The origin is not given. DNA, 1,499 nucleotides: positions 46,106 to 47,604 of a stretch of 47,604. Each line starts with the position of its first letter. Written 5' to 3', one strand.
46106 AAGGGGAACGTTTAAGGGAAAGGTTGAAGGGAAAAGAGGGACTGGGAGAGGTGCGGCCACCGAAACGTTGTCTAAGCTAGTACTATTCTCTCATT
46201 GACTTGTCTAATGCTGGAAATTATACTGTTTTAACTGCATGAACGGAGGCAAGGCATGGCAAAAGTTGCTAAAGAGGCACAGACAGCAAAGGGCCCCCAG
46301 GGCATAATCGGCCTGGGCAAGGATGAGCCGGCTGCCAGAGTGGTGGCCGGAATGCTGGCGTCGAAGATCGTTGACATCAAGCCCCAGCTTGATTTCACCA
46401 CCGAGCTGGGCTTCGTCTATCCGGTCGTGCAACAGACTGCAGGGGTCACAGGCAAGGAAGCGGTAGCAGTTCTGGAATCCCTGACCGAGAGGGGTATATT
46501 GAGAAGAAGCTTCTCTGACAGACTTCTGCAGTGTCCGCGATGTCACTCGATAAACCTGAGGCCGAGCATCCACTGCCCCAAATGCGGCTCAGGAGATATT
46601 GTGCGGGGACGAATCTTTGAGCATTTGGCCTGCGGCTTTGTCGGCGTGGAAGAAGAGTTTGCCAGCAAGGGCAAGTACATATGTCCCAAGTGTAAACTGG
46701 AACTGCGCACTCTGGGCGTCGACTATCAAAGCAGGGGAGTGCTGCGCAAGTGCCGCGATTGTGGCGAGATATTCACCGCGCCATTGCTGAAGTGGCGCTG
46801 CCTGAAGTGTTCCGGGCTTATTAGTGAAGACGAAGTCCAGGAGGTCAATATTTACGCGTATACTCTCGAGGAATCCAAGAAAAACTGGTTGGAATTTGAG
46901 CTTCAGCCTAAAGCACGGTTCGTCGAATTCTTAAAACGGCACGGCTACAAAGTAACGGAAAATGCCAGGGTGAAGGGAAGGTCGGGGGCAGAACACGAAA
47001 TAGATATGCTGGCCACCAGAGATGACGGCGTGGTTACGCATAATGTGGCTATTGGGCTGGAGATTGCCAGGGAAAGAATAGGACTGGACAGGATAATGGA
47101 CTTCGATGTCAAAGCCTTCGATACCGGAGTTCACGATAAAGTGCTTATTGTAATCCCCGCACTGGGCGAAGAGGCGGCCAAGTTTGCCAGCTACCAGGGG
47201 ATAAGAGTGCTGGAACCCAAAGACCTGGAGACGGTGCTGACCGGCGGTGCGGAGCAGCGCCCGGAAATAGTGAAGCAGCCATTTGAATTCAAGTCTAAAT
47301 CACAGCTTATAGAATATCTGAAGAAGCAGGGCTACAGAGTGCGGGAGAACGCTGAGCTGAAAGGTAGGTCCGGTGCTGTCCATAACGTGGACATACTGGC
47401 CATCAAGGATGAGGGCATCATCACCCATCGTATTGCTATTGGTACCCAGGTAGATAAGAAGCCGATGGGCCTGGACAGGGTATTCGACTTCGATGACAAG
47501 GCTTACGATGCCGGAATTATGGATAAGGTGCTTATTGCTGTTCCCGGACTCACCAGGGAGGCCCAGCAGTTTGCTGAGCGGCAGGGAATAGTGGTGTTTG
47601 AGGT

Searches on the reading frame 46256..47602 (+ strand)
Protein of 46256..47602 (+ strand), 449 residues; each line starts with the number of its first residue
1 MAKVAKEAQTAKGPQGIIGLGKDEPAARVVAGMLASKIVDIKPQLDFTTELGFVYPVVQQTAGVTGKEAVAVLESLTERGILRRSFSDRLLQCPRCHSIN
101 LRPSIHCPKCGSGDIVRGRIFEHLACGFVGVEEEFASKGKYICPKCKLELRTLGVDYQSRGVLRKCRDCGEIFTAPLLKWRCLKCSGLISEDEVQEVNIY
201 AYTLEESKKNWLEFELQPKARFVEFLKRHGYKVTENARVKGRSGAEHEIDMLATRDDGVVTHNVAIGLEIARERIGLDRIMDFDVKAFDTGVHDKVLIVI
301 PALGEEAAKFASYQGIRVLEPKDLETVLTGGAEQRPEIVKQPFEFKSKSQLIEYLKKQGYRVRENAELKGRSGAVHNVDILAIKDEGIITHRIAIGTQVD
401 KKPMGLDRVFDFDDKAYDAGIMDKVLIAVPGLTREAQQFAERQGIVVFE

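Call 9: search_protein_families(library=pfam, proteins=[window:46256-47602:+], max_evalue=0.01)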
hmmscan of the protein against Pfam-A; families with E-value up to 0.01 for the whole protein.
window:46256-47602:+ (449 aa): 5 families
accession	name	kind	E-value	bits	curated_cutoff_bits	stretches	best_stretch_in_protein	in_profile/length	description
PF18551.6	TackOD1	-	1.5e-42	145.7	32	1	23-204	7-188/188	Thaumarchaeal output domain 1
PF04471.18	Mrr_cat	-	7.7e-11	42.6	21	2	351-447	13-105/115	Restriction endonuclease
PF08378.17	NERD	-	1.2e-05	26.3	22.1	0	221-260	11-50/111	Nuclease-related domain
PF19769.4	CPxCG_zf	-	0.0058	16.9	27.2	0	143-202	1-62/183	CPxCG-related zinc finger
PF12773.13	DZR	-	0.0081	16.7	27.3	0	92-111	26-45/45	Double zinc ribbon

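Call 37: search_protein_families(library=padloc, proteins=[window:46256-47602:+], max_evalue=0.001)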
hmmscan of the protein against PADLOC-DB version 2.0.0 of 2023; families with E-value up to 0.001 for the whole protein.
window:46256-47602:+ (449 aa): 0 families
